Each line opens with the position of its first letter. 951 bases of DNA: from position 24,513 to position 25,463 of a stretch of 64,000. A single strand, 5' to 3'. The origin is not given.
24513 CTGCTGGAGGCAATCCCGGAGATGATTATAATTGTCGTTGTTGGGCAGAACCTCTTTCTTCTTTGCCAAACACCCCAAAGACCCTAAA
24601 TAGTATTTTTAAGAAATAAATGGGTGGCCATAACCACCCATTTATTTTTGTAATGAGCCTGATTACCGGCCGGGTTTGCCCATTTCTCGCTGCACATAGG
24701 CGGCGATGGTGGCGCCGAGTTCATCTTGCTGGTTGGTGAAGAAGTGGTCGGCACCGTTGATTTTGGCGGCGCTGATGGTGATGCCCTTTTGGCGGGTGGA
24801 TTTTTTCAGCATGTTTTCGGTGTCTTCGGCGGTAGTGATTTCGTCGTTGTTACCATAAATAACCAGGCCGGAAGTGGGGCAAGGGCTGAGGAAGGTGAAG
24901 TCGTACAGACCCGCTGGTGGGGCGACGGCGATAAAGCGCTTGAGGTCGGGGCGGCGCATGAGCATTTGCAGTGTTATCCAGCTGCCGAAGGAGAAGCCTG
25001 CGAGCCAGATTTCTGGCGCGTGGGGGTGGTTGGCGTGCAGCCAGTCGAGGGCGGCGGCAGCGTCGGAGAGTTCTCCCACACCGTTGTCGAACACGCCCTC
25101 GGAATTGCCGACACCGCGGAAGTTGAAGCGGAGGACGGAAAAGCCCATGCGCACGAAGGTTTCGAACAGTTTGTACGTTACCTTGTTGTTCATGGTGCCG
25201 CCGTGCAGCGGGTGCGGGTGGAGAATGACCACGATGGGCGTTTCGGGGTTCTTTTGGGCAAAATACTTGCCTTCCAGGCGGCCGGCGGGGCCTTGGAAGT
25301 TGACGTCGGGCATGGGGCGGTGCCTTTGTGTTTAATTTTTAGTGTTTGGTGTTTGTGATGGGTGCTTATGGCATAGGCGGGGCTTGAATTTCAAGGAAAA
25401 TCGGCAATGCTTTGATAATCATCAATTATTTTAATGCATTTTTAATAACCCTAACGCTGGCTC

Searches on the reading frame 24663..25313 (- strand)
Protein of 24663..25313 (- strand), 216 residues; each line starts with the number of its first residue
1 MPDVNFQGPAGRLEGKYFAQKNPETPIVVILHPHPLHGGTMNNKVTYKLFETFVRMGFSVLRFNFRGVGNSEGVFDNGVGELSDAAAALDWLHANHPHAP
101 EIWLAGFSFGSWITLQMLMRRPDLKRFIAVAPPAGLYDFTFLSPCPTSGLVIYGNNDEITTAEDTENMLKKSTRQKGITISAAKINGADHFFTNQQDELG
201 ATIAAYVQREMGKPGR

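Call 12: search_protein_families(library=ncbifam, proteins=[window:24663-25313:-])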
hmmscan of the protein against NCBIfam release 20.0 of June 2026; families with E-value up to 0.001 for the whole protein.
window:24663-25313:- (216 aa): 7 families
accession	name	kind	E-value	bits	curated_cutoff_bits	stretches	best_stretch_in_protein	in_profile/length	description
NF058544.1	IVPilMotSglTMyx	equivalog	1.8e-17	63.8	300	1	20-212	26-209/210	type IV pili motility protein SglT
TIGR03100.1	hydr1_PEP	hypoth_equivalog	2.2e-09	37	168.45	1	49-107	49-107/274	hydrolase 1, exosortase A system-associated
TIGR00976.1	CocE_NonD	subfamily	1e-06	28.1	66.3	1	20-132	17-130/550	CocE/NonD family hydrolase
NF047920.1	lactonase_UilS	equivalog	3.2e-06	27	400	1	20-126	19-124/285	UilS family quorum-quenching N-acyl-homoserine lactonase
NF050058.1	e_dPHAscl_type1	hypoth_equivalog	4.9e-05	22.9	150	1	76-187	79-186/276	extracellular catalytic domain type 1 short-chain-length polyhydroxyalkanoate depolymerase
NF051488.1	bifunc_PcaDC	exception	6e-05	22.3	390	0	56-124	37-102/375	bifunctional 3-oxoadipate enol-lactonase/4-carboxymuconolactone decarboxylase PcaDC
TIGR03101.1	hydr2_PEP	hypoth_equivalog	0.0007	19.2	202.75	0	26-118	24-117/266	hydrolase 2, exosortase A system-associated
